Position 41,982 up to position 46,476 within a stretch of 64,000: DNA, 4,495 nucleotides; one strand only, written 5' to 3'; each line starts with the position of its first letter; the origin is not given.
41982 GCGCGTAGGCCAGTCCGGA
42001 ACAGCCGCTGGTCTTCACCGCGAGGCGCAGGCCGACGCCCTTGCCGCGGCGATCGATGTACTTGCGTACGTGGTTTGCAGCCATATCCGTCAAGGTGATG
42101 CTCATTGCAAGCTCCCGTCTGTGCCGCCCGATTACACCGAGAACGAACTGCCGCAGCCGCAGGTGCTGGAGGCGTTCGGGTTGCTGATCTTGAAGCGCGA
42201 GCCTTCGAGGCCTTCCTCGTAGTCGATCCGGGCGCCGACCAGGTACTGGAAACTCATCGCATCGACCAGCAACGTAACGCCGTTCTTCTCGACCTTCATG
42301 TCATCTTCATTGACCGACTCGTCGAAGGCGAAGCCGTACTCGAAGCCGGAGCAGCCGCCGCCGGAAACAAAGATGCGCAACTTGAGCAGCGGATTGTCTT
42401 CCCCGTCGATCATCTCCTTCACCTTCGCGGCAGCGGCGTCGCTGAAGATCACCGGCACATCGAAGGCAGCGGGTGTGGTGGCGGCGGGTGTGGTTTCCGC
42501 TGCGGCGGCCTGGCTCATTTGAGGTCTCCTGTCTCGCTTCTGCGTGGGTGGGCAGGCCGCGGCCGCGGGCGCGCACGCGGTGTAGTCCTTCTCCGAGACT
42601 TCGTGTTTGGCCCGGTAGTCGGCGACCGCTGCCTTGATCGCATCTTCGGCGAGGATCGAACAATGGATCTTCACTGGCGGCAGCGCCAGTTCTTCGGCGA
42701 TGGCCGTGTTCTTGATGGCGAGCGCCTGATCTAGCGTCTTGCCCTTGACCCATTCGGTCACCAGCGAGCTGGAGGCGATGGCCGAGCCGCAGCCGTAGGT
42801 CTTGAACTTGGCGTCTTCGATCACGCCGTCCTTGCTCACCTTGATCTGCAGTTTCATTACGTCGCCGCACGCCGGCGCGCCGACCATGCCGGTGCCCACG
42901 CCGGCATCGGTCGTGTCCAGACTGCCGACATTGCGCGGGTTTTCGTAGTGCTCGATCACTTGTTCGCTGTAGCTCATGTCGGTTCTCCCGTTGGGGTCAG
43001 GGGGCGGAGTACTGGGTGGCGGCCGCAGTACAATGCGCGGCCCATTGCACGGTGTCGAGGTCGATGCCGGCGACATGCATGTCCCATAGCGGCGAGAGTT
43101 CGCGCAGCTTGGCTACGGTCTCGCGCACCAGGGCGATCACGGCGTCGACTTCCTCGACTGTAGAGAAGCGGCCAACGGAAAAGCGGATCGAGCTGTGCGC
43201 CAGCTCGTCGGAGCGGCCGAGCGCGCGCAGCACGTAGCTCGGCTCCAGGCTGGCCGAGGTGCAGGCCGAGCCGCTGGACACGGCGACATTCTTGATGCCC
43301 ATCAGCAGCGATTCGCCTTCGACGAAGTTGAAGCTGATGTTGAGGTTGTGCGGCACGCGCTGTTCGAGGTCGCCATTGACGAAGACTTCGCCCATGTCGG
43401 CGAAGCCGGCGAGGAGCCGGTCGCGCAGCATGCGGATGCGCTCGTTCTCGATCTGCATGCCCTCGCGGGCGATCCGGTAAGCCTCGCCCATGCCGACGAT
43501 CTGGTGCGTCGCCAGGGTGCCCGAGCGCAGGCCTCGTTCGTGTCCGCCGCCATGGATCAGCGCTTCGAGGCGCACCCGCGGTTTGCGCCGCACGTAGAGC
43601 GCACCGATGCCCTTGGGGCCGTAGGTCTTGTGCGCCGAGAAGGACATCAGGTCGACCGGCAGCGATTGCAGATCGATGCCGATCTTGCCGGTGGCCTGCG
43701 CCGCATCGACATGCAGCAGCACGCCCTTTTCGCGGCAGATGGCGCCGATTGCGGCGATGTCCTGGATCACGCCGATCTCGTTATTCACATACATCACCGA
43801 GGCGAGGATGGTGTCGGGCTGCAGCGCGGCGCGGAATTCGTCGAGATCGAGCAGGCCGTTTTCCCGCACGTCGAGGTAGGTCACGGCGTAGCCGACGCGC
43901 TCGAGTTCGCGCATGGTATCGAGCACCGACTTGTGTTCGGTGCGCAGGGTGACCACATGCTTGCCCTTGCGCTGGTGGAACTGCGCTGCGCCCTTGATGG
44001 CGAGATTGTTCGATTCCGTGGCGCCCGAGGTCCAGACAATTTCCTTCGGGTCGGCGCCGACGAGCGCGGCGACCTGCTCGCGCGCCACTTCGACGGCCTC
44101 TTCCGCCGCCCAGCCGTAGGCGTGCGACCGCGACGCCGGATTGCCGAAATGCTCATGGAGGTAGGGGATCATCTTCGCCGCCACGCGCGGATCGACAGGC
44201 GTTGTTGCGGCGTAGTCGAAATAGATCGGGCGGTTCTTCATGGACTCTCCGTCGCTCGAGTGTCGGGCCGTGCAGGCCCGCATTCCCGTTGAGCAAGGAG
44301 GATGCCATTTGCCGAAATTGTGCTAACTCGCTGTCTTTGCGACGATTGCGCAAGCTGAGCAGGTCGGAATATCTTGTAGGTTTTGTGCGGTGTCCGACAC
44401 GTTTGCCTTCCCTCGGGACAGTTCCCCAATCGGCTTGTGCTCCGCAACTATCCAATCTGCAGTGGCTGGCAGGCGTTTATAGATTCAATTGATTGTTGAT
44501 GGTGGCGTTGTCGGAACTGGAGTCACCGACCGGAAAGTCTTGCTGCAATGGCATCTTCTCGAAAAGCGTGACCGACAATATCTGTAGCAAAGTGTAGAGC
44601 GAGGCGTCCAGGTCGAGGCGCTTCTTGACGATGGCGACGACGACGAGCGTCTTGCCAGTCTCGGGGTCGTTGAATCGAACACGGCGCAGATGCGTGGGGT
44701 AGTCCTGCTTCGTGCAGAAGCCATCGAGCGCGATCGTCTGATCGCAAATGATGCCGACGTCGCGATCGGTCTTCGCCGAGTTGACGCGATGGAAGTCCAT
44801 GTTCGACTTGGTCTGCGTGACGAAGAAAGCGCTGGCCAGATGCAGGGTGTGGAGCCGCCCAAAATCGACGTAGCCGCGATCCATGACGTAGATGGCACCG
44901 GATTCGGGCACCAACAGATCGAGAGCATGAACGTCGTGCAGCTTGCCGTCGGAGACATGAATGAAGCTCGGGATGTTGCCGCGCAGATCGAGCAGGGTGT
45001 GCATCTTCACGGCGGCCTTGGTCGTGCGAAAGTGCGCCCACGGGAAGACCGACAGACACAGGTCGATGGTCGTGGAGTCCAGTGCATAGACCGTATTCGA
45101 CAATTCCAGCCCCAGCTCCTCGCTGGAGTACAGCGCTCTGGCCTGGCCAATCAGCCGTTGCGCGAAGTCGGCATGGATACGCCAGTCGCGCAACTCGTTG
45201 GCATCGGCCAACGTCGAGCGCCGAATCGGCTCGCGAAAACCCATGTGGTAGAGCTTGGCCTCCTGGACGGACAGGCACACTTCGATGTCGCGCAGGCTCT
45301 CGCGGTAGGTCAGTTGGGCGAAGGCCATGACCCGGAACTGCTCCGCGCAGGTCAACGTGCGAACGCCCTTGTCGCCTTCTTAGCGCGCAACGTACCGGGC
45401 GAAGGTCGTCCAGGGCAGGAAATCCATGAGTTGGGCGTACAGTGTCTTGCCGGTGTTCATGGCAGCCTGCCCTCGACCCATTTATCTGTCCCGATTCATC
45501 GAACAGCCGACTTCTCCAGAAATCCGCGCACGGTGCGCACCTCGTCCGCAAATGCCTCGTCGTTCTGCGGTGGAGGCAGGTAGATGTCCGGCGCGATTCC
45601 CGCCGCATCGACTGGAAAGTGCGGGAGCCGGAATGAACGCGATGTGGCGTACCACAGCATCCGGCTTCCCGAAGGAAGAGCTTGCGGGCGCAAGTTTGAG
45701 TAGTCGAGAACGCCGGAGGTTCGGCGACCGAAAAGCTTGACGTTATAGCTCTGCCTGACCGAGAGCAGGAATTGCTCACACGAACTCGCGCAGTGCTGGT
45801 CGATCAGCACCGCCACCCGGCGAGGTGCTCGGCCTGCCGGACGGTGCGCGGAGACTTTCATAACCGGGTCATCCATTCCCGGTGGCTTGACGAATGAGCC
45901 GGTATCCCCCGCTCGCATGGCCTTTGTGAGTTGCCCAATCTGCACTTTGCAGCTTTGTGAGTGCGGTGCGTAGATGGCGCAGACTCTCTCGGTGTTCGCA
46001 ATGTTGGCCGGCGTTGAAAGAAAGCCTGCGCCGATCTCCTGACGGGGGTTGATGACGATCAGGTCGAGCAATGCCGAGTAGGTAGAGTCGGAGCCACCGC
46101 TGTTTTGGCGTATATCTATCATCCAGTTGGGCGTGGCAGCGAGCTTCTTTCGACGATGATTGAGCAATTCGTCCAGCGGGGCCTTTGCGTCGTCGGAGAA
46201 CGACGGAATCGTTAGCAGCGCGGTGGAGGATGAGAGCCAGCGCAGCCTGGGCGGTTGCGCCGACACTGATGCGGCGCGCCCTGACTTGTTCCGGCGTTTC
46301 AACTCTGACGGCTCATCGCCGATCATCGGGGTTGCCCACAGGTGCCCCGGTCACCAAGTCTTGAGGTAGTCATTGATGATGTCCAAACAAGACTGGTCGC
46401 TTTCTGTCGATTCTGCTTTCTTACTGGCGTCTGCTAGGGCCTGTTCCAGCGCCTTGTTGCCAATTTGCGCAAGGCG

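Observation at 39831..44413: Non-canonical isc locus: iscS-iscU-erpA-iscA-hscA with no iscR, hscB or fdx, bracketed by IS elements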

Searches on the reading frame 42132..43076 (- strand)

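Call 5: search_protein_families(library=ncbifam, proteins=[window:42132-43076:-])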
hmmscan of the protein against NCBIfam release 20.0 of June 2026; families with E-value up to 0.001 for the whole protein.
window:42132-43076:- (314 aa): 15 families
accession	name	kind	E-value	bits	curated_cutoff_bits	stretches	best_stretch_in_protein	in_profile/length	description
TIGR01999.1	iscU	equivalog_domain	3.4e-66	221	192.4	1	36-158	1-123/124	Fe-S cluster assembly scaffold IscU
NF010147.0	PRK13623.1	equivalog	1.2e-53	180.2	117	1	206-314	7-115/115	iron-sulfur cluster insertion protein ErpA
TIGR03419.1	NifU_clost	equivalog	2.5e-46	157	187.9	1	36-158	1-120/121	Fe-S cluster assembly scaffold protein NifU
TIGR02000.1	NifU_proper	equivalog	5.2e-39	134.4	273.3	1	35-164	3-131/290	Fe-S cluster assembly protein NifU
TIGR00049.1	TIGR00049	subfamily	2.2e-36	124.3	58.8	1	210-314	2-106/106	iron-sulfur cluster assembly accessory protein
TIGR01997.1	sufA_proteo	equivalog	4.7e-22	78.2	136.2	1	211-314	5-107/107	Fe-S cluster assembly scaffold SufA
TIGR02011.1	IscA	equivalog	1.6e-20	73.3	150.6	1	211-314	3-105/105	iron-sulfur cluster assembly protein IscA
NF007049.0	PRK09502.1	equivalog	4.7e-20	71.7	181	1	209-314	3-107/107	iron-sulfur cluster assembly protein IscA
TIGR01994.1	SUF_scaf_2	equivalog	2.7e-18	66.3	92.5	1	34-124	3-89/137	Fe-S cluster assembly sulfur transfer protein SufU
NF007050.0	PRK09504.1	equivalog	1.7e-16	60.4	161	1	209-314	18-122/122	Fe-S cluster assembly scaffold SufA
NF038090.1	IscA_HesB_Se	subfamily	5.6e-12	45.9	85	1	212-310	5-101/101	IscA/HesB family protein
TIGR03341.1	YhgI_GntY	equivalog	1.3e-09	38.2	269.35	1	211-302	3-95/190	Fe-S biogenesis protein NfuA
NF008392.0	PRK11190.1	equivalog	1.3e-07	31.7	268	1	211-303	4-97/192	Fe-S biogenesis protein NfuA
NF033940.1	ErpA_rel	equivalog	2.2e-05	24.6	65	1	211-272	6-69/95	ErpA-related iron-sulfur cluster insertion protein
TIGR01911.1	HesB_rel_seleno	subfamily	2.9e-05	24.6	66.35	1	209-297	4-91/92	HesB-like protein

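Call 6: search_protein_families(library=pfam, proteins=[window:42132-43076:-])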
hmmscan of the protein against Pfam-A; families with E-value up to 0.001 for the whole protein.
window:42132-43076:- (314 aa): 2 families
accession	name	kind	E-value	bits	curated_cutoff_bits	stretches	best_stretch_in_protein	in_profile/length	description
PF01592.21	NifU_N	-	1.4e-52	177.6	22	1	36-158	2-124/127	NifU-like N terminal domain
PF01521.26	Fe-S_biosyn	-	1.6e-19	70.6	26.3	1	210-309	4-109/110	Iron-sulphur cluster biosynthesis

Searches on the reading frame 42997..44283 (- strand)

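Call 5: search_protein_families(library=ncbifam, proteins=[window:42997-44283:-])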
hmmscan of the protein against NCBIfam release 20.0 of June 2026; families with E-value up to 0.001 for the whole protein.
window:42997-44283:- (428 aa): 32 families (the best 25 are shown)
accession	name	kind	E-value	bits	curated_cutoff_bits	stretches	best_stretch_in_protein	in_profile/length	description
NF010611.0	PRK14012.1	equivalog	7.8e-215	713.4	548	1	17-417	4-406/406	IscS subfamily cysteine desulfurase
TIGR02006.1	IscS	equivalog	6.6e-212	703.8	643.2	1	18-417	3-402/402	IscS subfamily cysteine desulfurase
TIGR03402.1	FeS_nifS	equivalog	7.4e-139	462.7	530.75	1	20-399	1-379/379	cysteine desulfurase NifS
TIGR03235.1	DNA_S_dndA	equivalog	9.2e-132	439.6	480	1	21-369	1-352/353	cysteine desulfurase DndA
TIGR03403.1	nifS_epsilon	equivalog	5.8e-109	364.4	587.7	1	20-397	1-380/382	NifS family cysteine desulfurase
NF002806.0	PRK02948.1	subfamily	9.8e-85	284.8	304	1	20-389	2-371/381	IscS subfamily cysteine desulfurase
TIGR01979.1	sufS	subfamily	2.9e-46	158.1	475.1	1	17-389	17-398/403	SufS family cysteine desulfurase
TIGR01977.1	am_tr_V_EF2568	hypoth_equivalog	1.3e-45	156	377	1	20-388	1-375/376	cysteine desulfurase family protein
NF041166.1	f2_encap_cargo1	exception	1e-33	117.4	800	1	20-240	247-469/623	family 2A encapsulin nanocompartment cargo protein cysteine desulfurase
TIGR01976.1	am_tr_V_VC1184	hypoth_equivalog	1.9e-33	116.4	352.35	1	18-385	18-400/401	cysteine desulfurase-like protein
NF040779.1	Sec_lyase_SclA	exception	3.7e-32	111.7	525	1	20-388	1-375/378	selenocysteine lyase SclA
NF008126.0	PRK10874.1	equivalog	5.9e-29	101.4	607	1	14-242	15-245/401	cysteine desulfurase CsdA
TIGR03392.1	FeS_syn_CsdA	equivalog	7.2e-28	97.9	493.6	1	15-234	13-234/398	cysteine desulfurase CsdA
NF006791.0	PRK09295.1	equivalog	7.4e-26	91.1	661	1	20-235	25-242/406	cysteine desulfurase SufS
TIGR04343.1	egtE_PLP_lyase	equivalog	7.6e-21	74.3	400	1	59-277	51-258/370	ergothioneine biosynthesis PLP-dependent enzyme EgtE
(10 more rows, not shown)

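Call 6: search_protein_families(library=pfam, proteins=[window:42997-44283:-])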
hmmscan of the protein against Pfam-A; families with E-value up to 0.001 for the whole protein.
window:42997-44283:- (428 aa): 5 families
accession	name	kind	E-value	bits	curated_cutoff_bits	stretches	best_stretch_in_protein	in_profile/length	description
PF00266.25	Aminotran_5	-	1.4e-84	284.7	21.5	1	20-382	1-371/371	Aminotransferase class-V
PF01041.23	DegT_DnrJ_EryC1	-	1.2e-08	35.1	19.8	1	70-199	32-151/360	DegT/DnrJ/EryC1/StrS aminotransferase family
PF01212.27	Beta_elim_lyase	-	1.8e-07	31.2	27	1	61-229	31-208/288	Beta-eliminating lyase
PF01053.26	Cys_Met_Meta_PP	-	3.5e-06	26.2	27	1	49-218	39-197/381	Cys/Met metabolism PLP-dependent enzyme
PF00155.27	Aminotran_1_2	-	0.00048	19.9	19.7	1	67-233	47-235/361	Aminotransferase class I and II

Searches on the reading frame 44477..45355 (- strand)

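Call 5: search_protein_families(library=ncbifam, proteins=[window:44477-45355:-])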
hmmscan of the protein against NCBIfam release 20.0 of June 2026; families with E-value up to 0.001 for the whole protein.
window:44477-45355:- (292 aa): 1 family
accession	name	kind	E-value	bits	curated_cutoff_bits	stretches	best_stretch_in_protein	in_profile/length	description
NF033592.1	transpos_IS4_1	equivalog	4.4e-47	160.8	115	1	2-240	27-267/332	IS4 family transposase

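Call 6: search_protein_families(library=pfam, proteins=[window:44477-45355:-])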
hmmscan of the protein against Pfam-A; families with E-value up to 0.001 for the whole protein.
window:44477-45355:- (292 aa): 2 families
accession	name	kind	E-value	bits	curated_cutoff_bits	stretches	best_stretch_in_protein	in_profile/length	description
PF14294.11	DUF4372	-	1.3e-16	60.9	25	1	1-41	34-74/74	Domain of unknown function (DUF4372)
PF01609.27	DDE_Tnp_1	-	2.6e-09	37.5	23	1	88-208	5-116/200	Transposase DDE domain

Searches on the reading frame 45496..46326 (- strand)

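Call 5: search_protein_families(library=ncbifam, proteins=[window:45496-46326:-])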
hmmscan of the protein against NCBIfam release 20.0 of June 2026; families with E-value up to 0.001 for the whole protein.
window:45496-46326:- (276 aa): 2 families
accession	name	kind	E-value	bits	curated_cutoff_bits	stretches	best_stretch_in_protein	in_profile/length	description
TIGR00225.1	prc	subfamily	1.7e-05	24.1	218.6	0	169-262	236-326/335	C-terminal processing peptidase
NF052377.1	lmo1851_S41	exception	0.00018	20.3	725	0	34-80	205-249/468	lmo1851 family serine protease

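Call 6: search_protein_families(library=pfam, proteins=[window:45496-46326:-])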
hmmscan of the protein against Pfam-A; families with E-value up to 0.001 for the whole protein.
window:45496-46326:- (276 aa): 1 family
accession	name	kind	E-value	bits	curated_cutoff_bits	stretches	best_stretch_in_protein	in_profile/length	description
PF03572.23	Peptidase_S41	-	4.8e-15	56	24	1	35-249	2-164/165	Peptidase family S41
